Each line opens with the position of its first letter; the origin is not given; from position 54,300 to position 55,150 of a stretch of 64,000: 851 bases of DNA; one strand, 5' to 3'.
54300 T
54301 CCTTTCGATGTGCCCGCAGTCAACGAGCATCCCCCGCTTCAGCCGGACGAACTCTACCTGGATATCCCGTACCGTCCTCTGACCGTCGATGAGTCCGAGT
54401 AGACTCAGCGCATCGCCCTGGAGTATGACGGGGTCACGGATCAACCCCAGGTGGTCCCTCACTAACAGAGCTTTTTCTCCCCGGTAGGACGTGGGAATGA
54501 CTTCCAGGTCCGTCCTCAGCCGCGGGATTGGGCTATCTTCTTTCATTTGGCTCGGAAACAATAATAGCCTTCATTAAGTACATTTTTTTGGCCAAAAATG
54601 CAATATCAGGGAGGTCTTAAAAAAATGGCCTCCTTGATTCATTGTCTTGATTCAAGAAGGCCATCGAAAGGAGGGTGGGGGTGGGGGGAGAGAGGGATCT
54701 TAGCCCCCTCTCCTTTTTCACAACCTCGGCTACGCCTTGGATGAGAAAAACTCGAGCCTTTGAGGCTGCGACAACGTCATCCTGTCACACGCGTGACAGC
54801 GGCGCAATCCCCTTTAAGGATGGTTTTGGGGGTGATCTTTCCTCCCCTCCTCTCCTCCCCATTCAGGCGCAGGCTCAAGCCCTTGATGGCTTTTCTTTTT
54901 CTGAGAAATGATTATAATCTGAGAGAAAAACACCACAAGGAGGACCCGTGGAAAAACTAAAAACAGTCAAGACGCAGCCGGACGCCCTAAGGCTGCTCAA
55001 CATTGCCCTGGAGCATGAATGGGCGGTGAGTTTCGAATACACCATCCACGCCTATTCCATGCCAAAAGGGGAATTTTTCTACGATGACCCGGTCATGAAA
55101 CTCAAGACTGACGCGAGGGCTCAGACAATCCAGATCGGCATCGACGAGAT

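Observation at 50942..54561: Operon coupling a PqqD-like peptide-recognition domain fused to a MEMO1-like enzyme with an arginase-family hydrolase and a secreted M64 metallopeptidase: candidate peptide-modification system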

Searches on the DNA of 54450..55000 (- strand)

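Call 34: search_rna_families(source=window, start=54450, end=55000, threshold=evalue, max_evalue=1, show_alignments=3)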
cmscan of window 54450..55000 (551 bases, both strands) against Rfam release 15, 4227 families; matches with E-value up to 1: 3.
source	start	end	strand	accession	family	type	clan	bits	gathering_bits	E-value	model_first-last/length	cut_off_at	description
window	54669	54721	+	RF00870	mir-423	Gene; miRNA;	-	24.5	71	0.013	1-81/81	no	mir-423 microRNA precursor family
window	54565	54665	+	RF00561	SNORA40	Gene; snRNA; snoRNA; HACA-box;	-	23.1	51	0.1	1-128/128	no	Small nucleolar RNA SNORA40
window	54621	54669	-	RF04347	Plastid-ccsA-ndhD-2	Cis-reg;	-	20.8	51.5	0.18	1-53/53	no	Plastid-ccsA-ndhD-2 3UTR RNA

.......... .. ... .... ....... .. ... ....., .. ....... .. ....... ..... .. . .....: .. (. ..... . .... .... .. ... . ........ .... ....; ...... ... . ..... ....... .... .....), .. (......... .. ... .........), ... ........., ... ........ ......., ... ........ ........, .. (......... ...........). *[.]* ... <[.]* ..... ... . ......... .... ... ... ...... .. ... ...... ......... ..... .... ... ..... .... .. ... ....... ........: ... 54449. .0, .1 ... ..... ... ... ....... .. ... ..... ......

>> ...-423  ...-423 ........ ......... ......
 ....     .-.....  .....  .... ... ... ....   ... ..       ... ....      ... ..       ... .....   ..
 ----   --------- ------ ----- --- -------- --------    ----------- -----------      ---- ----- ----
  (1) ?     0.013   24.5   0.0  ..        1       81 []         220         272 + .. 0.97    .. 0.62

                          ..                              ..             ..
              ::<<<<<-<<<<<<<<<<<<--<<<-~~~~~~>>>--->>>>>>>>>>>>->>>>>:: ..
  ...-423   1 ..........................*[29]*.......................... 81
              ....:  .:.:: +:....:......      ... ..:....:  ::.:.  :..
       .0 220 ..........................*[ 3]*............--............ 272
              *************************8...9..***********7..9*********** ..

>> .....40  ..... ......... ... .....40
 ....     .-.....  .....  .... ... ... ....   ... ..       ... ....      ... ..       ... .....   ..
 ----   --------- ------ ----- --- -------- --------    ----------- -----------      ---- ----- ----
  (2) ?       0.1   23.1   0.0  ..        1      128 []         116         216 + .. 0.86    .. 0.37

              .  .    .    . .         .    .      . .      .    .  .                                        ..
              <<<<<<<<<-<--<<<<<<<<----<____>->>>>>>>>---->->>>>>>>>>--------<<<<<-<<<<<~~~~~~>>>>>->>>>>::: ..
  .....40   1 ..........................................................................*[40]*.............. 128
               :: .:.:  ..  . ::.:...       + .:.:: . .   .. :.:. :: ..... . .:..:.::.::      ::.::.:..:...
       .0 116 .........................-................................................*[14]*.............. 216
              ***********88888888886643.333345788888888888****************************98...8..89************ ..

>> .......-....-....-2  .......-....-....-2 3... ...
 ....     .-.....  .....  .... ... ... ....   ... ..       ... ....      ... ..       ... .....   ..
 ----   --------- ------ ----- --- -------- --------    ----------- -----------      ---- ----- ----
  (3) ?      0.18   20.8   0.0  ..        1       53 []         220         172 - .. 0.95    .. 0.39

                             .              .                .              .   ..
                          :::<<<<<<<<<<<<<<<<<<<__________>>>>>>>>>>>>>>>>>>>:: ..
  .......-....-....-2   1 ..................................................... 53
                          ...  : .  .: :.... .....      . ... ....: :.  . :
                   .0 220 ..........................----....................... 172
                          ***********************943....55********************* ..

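Call 78: build_rna_model(alignment_id=A5, structure=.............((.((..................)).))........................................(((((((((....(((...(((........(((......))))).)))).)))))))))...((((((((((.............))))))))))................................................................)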
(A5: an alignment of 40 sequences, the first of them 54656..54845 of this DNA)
Model R1 built from alignment A5 (40 sequences, 240 columns); structure: as given.
model positions 189; base pairs 32; branch points 2; effective number of sequences 5.42; information 0.59 bits per position. Calibrated on 0.2 Mb of random sequence (short: E-values are rough).
structure used (alignment columns):
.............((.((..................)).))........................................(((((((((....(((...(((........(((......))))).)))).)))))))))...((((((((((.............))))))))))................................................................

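Call 79: search_with_rna_model(model_id=R1, sources=[window, L001, L002, L003, L004, L005, L006, L007, L008, L009, L010, L011, L012, L013, L014, L015, L016, L017, L018, L019, L020, L021, L022, L023, L024, L025, L026, L027, L028, L029, L030, L031, L032, L033, L034, L035, L036, L037, L038, L039, L040, L041, L042, L043, L044, L045, L046, L047, L048, L049, L050, L051, L052, L053, L054, L055, L056, L057, L058, L059, L060, L061, L062, L063, L064, L065, L066, L067, L068, L069, L070, L071, L072, L073, L074, L075, L076, L077, L078, L079, L080], max_evalue=0.01)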
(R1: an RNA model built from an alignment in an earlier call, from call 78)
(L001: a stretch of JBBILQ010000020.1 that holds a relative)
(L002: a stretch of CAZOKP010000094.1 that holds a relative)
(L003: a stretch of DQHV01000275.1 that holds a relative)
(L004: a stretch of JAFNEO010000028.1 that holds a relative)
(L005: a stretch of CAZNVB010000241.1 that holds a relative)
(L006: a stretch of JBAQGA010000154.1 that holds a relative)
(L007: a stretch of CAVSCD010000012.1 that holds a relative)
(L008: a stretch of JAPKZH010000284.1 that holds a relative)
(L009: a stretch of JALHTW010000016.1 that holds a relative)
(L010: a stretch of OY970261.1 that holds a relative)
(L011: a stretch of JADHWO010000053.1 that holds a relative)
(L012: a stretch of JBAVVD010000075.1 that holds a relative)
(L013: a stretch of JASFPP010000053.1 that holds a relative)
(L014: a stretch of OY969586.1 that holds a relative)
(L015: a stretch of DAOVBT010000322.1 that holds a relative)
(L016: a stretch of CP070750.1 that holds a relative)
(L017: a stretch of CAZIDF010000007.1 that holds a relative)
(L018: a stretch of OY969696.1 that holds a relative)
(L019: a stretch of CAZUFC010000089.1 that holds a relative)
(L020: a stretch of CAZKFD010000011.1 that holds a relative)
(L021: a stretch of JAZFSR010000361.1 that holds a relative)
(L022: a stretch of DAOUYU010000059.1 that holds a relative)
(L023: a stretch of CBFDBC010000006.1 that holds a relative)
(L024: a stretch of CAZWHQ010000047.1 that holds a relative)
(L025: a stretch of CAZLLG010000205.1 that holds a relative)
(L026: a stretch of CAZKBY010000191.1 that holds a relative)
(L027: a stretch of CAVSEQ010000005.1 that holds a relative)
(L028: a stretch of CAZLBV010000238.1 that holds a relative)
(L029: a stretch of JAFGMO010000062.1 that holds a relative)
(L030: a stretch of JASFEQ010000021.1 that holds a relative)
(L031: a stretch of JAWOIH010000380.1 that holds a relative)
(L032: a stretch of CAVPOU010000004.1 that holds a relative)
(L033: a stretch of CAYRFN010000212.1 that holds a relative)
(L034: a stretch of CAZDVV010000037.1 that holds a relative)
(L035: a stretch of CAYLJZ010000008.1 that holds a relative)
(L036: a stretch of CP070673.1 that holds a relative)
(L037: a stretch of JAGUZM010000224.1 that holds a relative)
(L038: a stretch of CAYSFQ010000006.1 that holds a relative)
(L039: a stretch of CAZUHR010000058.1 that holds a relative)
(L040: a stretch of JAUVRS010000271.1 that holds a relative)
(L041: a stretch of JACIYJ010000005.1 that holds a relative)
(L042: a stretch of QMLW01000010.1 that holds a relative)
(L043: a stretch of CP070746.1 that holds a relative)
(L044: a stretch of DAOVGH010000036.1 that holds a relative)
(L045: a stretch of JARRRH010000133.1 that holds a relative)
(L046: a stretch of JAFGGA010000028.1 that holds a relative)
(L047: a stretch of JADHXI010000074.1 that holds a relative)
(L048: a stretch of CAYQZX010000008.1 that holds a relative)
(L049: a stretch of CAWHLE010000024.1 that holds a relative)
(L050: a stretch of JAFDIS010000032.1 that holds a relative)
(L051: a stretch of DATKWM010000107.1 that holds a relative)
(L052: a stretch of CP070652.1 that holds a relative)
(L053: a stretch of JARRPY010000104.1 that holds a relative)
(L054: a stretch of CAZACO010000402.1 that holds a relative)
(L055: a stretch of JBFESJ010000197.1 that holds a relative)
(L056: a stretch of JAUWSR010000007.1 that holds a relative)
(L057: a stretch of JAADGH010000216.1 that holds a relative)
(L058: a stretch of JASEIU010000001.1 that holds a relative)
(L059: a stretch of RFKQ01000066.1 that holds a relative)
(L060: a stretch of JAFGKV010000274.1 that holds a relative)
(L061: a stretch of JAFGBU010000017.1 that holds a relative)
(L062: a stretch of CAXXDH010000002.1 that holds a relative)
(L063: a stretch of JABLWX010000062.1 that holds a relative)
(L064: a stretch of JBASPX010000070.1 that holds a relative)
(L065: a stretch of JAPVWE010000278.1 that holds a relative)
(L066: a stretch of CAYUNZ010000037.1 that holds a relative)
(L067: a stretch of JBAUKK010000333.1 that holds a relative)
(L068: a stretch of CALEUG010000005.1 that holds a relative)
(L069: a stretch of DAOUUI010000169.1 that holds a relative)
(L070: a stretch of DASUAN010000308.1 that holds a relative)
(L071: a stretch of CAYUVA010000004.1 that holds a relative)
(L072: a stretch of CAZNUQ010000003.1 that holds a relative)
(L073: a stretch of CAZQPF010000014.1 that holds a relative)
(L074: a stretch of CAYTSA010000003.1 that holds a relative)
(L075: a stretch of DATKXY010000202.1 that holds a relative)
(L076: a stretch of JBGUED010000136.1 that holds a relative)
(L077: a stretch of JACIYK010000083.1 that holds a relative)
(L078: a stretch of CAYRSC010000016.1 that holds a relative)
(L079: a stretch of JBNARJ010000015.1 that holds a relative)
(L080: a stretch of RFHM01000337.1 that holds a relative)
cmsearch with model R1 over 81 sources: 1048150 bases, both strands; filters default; matches with E-value up to 0.01: 41.
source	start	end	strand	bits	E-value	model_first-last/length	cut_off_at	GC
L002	4365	4556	+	160.8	1.3e-47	1-189/189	no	0.58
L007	7738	7928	+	153.2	3e-45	1-189/189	no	0.58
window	54646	54845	-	149.4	4.6e-44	1-189/189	no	0.56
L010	7727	7917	+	145.8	5.7e-43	1-189/189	no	0.59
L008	7727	7917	+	145.6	6.8e-43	1-189/189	no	0.5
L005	2081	2271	+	143.6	2.8e-42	1-189/189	no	0.54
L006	7724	7920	+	142.1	7.9e-42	1-189/189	no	0.55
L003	7724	7919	+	141.9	9.3e-42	1-189/189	no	0.57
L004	7724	7919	+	141.8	1e-41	1-189/189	no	0.56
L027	7709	7898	+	138.6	1e-40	1-189/189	no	0.61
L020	7759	7947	+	136.8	3.5e-40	1-189/189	no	0.6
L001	7700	7900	+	135.2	1.1e-39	1-189/189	no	0.56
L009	3863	4056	+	131.3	1.7e-38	1-189/189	no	0.49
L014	7534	7727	-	126.3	6.2e-37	1-189/189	no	0.49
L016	6516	6707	+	119.4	8.5e-35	1-189/189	no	0.48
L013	7695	7880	+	115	2e-33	1-189/189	no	0.53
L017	6567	6763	+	111.9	1.8e-32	1-189/189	no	0.44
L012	151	340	+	106.6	8e-31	1-189/189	no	0.49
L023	391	575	+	105.3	2e-30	1-189/189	no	0.54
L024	1649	1839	+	100.2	7.5e-29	1-189/189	no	0.47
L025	1835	2034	+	81.9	3.6e-23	1-189/189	no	0.47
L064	7491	7656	+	75.6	3.1e-21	1-189/189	no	0.54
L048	7552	7718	+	75.1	4.5e-21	1-189/189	no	0.55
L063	7311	7476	+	74.3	8.1e-21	1-189/189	no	0.53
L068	7611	7782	+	73.1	1.9e-20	1-189/189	no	0.51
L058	7304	7469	+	71.9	4.4e-20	1-189/189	no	0.54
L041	7593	7762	+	68.7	4.4e-19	1-189/189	no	0.46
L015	1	120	+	62.1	4.6e-17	73-189/189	5'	0.48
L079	7442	7604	+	61.2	9.1e-17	1-189/189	no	0.46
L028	6422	6575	+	60.3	1.8e-16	1-189/189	no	0.42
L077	6658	6826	+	58.6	6e-16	1-189/189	no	0.44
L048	7637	7768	-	22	0.00013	1-189/189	no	0.5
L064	7576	7719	-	21.3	0.0002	1-189/189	no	0.48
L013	7806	7898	-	21.1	0.00024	1-189/189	no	0.53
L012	255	366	-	17.4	0.0034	1-189/189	no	0.47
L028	704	839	-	17.3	0.0036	1-189/189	no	0.4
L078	14190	14321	+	17.3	0.0037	1-189/189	no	0.42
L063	7396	7551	-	16.9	0.0048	1-189/189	no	0.46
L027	7820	7892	-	16.7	0.0054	1-189/189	no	0.59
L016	6626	6738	-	16.7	0.0056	1-189/189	no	0.49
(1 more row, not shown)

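Call 80: search_with_rna_model(model_id=R1, source=window, max_evalue=1, show_alignments=2)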
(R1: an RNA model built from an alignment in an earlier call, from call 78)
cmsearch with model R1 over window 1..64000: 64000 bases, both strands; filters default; matches with E-value up to 1: 4.
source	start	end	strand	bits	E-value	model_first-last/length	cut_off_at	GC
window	54646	54845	-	149.4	2.8e-45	1-189/189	no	0.56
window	28771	28930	-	30.4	1.9e-08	1-189/189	no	0.42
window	38745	38885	+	8.3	0.13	1-189/189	no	0.6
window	21882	21926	-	5.5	1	1-189/189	no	0.47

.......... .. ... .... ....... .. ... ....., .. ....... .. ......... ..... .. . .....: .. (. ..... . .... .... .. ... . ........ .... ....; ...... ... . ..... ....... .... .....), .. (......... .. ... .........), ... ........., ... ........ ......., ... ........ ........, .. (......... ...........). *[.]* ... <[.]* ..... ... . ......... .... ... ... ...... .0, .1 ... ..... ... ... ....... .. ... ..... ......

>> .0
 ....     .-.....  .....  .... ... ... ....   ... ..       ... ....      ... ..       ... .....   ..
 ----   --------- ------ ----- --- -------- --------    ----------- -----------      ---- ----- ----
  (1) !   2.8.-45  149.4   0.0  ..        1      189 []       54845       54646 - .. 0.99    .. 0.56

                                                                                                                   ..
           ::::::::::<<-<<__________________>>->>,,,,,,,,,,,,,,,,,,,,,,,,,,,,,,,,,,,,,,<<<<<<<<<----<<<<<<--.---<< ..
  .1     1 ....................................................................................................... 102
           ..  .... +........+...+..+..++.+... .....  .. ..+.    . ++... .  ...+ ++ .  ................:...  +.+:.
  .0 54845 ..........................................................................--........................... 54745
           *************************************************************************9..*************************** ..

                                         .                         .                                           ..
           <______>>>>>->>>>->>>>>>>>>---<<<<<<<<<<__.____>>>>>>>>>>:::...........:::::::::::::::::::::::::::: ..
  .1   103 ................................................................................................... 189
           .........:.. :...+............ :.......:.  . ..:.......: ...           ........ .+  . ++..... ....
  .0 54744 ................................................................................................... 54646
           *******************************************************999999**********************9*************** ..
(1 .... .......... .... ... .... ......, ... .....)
